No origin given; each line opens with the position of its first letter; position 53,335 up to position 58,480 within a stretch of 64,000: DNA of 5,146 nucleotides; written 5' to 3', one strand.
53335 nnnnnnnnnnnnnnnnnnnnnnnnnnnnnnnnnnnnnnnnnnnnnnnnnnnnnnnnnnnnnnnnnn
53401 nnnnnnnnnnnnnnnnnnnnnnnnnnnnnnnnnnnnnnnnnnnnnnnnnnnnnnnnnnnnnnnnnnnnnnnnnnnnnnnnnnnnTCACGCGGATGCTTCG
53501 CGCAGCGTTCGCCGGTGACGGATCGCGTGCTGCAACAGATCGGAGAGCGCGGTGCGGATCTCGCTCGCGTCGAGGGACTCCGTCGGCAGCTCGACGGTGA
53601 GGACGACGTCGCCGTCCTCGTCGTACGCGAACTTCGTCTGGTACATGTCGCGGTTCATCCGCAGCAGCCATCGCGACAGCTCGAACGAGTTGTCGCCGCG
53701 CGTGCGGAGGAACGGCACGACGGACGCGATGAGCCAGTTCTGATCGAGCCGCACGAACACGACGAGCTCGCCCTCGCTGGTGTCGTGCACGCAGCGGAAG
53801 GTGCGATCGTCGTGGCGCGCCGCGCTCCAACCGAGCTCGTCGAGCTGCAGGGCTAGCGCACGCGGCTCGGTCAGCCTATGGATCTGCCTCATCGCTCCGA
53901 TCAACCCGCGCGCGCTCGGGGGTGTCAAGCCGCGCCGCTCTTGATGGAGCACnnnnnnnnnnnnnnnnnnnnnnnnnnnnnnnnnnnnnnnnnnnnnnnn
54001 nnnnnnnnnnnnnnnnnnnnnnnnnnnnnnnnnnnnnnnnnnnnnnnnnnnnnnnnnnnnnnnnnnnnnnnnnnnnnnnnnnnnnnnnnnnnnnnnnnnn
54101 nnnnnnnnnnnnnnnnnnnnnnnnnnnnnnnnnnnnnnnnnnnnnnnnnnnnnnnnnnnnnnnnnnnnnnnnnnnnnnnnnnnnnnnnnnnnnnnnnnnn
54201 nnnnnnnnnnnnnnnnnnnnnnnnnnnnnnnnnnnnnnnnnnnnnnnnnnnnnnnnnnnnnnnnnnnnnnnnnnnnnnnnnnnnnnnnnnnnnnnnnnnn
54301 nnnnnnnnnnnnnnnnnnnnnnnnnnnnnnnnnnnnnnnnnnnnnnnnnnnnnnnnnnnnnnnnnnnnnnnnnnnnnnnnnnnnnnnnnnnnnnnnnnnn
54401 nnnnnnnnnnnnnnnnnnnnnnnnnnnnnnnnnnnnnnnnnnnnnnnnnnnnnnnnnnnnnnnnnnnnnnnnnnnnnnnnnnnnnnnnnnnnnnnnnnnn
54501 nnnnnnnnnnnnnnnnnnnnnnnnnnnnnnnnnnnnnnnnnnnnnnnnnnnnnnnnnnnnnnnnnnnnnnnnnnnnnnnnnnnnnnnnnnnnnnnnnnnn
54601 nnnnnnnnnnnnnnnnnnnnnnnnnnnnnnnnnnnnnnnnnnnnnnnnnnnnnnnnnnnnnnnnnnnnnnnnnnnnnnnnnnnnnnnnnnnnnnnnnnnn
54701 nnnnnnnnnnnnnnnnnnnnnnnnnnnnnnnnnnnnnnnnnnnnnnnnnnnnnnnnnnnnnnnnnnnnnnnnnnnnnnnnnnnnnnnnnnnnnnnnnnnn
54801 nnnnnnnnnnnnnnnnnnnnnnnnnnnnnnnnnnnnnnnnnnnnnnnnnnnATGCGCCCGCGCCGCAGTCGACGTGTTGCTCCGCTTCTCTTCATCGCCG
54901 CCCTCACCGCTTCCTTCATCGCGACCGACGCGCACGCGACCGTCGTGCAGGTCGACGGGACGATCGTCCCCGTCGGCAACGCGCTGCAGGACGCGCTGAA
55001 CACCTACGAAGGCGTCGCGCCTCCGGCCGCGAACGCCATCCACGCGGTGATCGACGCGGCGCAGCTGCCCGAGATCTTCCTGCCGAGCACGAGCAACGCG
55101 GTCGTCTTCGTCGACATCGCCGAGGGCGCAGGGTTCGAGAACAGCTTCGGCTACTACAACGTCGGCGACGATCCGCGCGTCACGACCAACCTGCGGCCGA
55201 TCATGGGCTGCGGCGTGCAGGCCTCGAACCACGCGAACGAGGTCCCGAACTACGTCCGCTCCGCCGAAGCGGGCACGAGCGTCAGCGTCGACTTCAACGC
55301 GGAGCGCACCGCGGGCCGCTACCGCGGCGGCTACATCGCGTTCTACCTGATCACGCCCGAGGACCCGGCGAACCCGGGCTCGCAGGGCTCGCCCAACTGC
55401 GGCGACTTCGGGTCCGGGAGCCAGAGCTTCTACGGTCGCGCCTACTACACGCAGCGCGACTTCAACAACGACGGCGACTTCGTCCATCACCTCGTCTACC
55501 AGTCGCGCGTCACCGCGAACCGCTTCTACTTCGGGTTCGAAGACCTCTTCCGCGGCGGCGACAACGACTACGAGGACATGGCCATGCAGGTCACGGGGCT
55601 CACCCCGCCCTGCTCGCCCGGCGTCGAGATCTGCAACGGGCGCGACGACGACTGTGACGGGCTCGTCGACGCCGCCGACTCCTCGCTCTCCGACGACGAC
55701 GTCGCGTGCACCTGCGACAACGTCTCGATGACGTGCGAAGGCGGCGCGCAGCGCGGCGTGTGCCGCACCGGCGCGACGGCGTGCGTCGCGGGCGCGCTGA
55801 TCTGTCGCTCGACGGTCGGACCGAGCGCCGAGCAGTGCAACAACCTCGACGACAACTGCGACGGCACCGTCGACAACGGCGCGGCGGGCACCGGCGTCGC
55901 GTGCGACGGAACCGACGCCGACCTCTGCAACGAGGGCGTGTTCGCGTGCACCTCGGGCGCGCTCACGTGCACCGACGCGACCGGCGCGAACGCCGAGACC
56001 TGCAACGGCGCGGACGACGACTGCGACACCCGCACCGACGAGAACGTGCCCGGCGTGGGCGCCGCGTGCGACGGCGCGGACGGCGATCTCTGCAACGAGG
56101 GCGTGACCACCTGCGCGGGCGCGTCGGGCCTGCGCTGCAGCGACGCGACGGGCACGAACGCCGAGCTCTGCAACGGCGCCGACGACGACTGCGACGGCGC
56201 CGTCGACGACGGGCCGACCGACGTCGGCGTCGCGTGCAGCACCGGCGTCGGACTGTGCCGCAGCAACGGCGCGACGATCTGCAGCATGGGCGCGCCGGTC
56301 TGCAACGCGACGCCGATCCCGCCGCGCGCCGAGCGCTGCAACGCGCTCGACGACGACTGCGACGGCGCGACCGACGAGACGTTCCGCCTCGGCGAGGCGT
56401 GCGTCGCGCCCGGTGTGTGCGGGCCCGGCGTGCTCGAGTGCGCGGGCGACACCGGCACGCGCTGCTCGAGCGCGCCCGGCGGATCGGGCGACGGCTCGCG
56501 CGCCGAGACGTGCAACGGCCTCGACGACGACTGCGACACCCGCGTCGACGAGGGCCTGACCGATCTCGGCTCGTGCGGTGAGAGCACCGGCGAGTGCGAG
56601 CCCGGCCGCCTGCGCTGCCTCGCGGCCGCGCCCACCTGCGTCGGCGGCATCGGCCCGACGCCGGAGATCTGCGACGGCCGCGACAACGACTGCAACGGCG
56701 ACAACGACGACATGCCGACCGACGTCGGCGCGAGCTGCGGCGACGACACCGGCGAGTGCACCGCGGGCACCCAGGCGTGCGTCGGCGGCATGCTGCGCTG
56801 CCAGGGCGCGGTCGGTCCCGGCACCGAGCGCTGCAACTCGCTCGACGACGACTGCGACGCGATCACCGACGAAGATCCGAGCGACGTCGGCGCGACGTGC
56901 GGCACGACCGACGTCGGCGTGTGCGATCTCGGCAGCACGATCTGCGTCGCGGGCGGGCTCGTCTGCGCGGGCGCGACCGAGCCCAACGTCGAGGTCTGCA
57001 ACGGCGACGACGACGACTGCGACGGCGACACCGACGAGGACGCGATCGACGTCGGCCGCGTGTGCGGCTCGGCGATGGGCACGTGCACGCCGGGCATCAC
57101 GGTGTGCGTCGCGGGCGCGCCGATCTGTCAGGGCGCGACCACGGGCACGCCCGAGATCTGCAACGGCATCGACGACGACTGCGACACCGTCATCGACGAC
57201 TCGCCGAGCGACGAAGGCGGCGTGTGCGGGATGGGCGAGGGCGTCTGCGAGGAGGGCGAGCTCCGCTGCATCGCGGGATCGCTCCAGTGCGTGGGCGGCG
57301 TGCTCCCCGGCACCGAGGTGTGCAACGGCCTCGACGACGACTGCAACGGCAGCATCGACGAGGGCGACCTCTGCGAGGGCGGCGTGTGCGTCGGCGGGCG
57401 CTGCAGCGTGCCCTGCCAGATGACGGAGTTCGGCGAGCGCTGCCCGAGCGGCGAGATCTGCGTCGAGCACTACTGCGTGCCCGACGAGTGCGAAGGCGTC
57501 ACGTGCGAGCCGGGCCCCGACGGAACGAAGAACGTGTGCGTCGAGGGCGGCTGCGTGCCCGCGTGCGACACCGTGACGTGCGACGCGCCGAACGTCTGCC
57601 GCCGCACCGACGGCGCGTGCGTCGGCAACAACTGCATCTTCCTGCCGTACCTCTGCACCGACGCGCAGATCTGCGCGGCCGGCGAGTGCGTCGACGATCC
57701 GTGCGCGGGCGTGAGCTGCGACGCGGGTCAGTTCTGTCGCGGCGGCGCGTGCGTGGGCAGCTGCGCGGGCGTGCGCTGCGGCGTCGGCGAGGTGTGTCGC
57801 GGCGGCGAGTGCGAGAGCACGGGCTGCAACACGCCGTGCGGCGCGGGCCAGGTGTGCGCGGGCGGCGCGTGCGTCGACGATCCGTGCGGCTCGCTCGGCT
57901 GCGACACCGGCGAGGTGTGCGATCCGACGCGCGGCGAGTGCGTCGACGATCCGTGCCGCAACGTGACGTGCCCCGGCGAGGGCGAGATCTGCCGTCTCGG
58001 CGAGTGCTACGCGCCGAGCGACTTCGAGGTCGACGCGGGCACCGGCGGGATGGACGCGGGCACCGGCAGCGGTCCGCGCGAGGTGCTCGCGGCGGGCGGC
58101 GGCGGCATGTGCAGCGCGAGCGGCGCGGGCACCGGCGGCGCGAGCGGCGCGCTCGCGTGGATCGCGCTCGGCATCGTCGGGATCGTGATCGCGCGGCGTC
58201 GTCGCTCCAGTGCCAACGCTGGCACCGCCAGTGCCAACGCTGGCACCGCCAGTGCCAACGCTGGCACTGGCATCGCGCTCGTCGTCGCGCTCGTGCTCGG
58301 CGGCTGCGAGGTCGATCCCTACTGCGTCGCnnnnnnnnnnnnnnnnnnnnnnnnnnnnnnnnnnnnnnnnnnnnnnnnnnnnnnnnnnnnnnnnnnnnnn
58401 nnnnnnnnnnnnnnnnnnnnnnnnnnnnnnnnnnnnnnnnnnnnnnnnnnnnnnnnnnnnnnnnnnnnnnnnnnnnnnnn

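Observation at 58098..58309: Internal MYXO-CTERM-like sorting signal followed at once by a lipoprotein signal peptide in the middle of a 2,348-aa ORF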

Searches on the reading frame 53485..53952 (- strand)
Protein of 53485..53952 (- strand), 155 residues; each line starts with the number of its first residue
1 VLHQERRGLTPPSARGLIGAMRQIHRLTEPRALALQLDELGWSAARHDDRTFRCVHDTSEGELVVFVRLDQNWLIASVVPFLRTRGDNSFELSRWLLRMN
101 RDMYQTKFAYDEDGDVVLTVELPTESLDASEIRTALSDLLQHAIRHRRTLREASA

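Call 38: search_protein_families(library=pfam, proteins=[window:53485-53952:-], max_evalue=0.001)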
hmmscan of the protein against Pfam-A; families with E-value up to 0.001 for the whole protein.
window:53485-53952:- (155 aa): 4 families
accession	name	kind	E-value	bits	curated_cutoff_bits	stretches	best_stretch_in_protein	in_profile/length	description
PF10722.14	YbjN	-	3.1e-09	37.6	22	1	33-151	5-125/126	Putative bacterial sensory transduction regulator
PF22550.1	CesT_Tir_1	-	2.9e-07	30.9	27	1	52-150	28-125/131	CesT_Tir_1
PF05932.18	CesT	-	5.8e-06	26.9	22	1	62-145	31-117/119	Tir chaperone protein (CesT) family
PF22551.1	TY-Chap1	-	1.1e-05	25.5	27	1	59-143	30-113/132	T3SS (YopN, CesT) and YbjN peptide-binding chaperone 1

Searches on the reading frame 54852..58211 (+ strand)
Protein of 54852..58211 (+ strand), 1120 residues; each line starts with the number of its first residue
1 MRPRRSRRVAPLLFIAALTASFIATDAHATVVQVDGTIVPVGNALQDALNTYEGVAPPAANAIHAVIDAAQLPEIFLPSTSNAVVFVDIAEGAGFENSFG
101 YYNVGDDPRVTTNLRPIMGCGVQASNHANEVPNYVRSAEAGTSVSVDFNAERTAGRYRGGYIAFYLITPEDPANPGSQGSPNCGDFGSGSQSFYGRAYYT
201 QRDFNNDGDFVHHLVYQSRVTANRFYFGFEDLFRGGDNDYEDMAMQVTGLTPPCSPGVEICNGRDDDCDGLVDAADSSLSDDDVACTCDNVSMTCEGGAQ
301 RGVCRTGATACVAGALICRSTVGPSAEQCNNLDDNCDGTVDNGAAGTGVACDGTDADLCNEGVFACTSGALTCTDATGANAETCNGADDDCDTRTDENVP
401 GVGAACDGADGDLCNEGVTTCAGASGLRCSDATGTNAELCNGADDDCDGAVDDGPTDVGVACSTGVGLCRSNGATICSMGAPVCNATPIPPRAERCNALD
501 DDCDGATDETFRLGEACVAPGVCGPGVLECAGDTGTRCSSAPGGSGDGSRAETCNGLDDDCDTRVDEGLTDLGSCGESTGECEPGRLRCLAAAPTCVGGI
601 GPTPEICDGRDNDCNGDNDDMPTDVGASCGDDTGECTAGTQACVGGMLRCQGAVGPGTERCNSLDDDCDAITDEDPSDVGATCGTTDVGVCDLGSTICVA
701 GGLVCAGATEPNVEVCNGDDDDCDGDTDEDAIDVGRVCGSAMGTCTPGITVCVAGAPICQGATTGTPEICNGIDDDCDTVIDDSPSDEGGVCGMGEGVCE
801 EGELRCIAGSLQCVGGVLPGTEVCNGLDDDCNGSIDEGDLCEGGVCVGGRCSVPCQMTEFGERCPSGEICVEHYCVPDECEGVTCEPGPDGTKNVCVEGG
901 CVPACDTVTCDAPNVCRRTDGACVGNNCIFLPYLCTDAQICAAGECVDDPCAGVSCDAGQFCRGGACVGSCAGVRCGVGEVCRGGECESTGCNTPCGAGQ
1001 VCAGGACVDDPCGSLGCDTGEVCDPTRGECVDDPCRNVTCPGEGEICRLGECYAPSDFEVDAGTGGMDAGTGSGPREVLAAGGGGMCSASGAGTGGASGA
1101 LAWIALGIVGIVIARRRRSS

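Call 5: search_protein_families(library=ncbifam, proteins=[window:54852-58211:+], max_evalue=1)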
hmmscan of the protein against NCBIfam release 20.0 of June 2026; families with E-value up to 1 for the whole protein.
window:54852-58211:+ (1120 aa): 0 families

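Call 6: search_protein_families(library=pfam, proteins=[window:54852-58211:+], max_evalue=0.1)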
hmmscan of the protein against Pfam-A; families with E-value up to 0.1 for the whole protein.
window:54852-58211:+ (1120 aa): 2 families
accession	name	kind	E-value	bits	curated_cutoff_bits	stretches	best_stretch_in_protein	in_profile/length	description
PF11617.13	Cu-binding_MopE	-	4.3e-28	97.7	27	8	490-509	11-30/30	Putative metal-binding motif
PF13448.11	DUF4114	-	2e-09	38.7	27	1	159-248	4-83/85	Domain of unknown function (DUF4114)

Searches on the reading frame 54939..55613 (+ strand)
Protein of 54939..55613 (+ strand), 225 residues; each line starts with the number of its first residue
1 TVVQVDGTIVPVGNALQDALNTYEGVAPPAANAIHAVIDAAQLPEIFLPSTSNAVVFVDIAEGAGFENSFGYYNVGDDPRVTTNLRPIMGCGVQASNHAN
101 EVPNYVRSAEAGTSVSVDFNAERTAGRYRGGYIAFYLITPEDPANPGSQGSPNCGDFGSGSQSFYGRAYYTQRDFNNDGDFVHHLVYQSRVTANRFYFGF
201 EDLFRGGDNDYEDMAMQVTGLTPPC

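Call 65: find_related_loci(query=A2, collection=genome_contigs, flank=8000)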
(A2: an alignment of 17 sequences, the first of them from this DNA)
Query A2 (225 aa) in genome_contigs; peptide patterns used: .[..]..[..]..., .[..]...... (x = any residue, [..] = any of these).
119 stretches matched a pattern; 87 encode a relative of the query (tblastn E <= 1e-3); the best 80 are kept; 80 distinct loci.
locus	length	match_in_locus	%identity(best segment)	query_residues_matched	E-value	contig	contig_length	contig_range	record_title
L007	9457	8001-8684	76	1-225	2e-112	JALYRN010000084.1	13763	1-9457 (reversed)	MAG: Myxococcota bacterium isolate MDV bin90 SD1454_NODE_1077_length_13763_cov_3.504327, whole genome shotgun sequence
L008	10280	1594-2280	75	1-225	2e-111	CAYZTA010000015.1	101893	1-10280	MAG TPA_asm: uncultured Sandaracinus sp. isolate binchicken_co322_224 genome assembly, contig: NODE_378_length_101893_co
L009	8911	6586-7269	68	1-225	3e-101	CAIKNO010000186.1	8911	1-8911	MAG: uncultured Sandaracinus sp. isolate KT_bin-1087 genome assembly, contig: bin-1087:186/816, whole genome shotgun seq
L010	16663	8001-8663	67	1-225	7e-98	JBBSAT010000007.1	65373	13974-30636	MAG: Polyangiales bacterium isolate La6_metabat2.038 La6_metabat2.038_K_871009_L_65373_cov_13.0000, whole genome shotgun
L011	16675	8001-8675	69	1-225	3e-99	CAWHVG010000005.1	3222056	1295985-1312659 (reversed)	MAG: uncultured proteobacterium isolate MFD02416.bin.1.293 genome assembly, contig: contig_6130, whole genome shotgun se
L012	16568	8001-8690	61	1-225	4e-89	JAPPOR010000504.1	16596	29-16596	MAG: Myxococcales bacterium isolate SB9154_S3_bin_3 NODE_455_length_16596_cov_15.3985, whole genome shotgun sequence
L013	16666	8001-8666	63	1-225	6e-87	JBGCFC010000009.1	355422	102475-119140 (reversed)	MAG: Sandaracinaceae bacterium isolate SGMAG-31 contig9, whole genome shotgun sequence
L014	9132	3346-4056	58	1-225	4e-87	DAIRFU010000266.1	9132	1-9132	MAG TPA_asm: Kofleriaceae bacterium isolate CTOTU27534 NODE_1486_length_9132_cov_4.783188, whole genome shotgun sequence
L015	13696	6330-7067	57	1-225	4e-85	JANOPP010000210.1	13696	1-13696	MAG: Myxococcales bacterium isolate VAR_4_metabat_47_sub VAR_4_k141_3770770, whole genome shotgun sequence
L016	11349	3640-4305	61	1-225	3e-85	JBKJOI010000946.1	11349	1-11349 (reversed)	MAG: Haliangiales bacterium isolate ant_bin.405 k117_714176, whole genome shotgun sequence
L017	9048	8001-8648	62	1-225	8e-85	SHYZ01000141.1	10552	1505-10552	MAG: Myxococcales bacterium isolate Baikal-deep-G132 BACOMB-C30315, whole genome shotgun sequence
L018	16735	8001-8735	59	1-225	6e-85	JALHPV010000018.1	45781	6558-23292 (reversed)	MAG: Kofleriaceae bacterium isolate bin.28 c_000000003887, whole genome shotgun sequence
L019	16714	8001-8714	57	1-225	1e-84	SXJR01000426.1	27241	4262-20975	MAG: Myxococcales bacterium isolate F1-120-MAGs089 F1-120__c609852, whole genome shotgun sequence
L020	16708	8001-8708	60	1-225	2e-84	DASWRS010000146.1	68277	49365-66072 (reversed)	MAG TPA_asm: Kofleriaceae bacterium isolate SMAG_U3528 k141_1622763, whole genome shotgun sequence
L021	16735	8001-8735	56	1-225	3e-84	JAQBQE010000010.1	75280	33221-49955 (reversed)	MAG: Myxococcales bacterium isolate RYN_365 scaffold_2367823, whole genome shotgun sequence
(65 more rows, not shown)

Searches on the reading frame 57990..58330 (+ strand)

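Call 5: search_protein_families(library=ncbifam, proteins=[window:57990-58330:+], max_evalue=1)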
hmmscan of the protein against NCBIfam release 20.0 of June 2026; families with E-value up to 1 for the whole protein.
window:57990-58330:+ (113 aa): 2 families
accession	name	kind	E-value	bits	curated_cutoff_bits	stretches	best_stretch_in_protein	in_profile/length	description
TIGR03901.2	MYXO-CTERM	domain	0.066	13.6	20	1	36-72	1-33/34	MYXO-CTERM sorting domain-containing protein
NF041023.1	PP0621_fam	subfamily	0.19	12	45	1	55-85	4-34/71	PP0621 family protein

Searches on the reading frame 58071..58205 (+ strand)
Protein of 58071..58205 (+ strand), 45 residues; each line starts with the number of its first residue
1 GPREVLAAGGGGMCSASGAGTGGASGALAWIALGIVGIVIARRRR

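Call 17: search_protein_families(library=ncbifam, proteins=[window:58071-58205:+], max_evalue=10)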
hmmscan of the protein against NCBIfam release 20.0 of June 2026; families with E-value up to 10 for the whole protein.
seq(45 aa): 3 families
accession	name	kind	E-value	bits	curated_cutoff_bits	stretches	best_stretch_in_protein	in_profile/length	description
TIGR03901.2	MYXO-CTERM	domain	0.015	15.6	20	1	9-45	1-33/34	MYXO-CTERM sorting domain-containing protein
NF047640.1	gliding_AgmC_N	equivalog_domain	0.3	9.9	275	1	3-27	234-258/412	adventurous gliding motility protein AgmC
NF033846.1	Rumino_NPXTG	domain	1.1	9.6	23.5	0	19-45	6-30/30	NPXTG-anchored protein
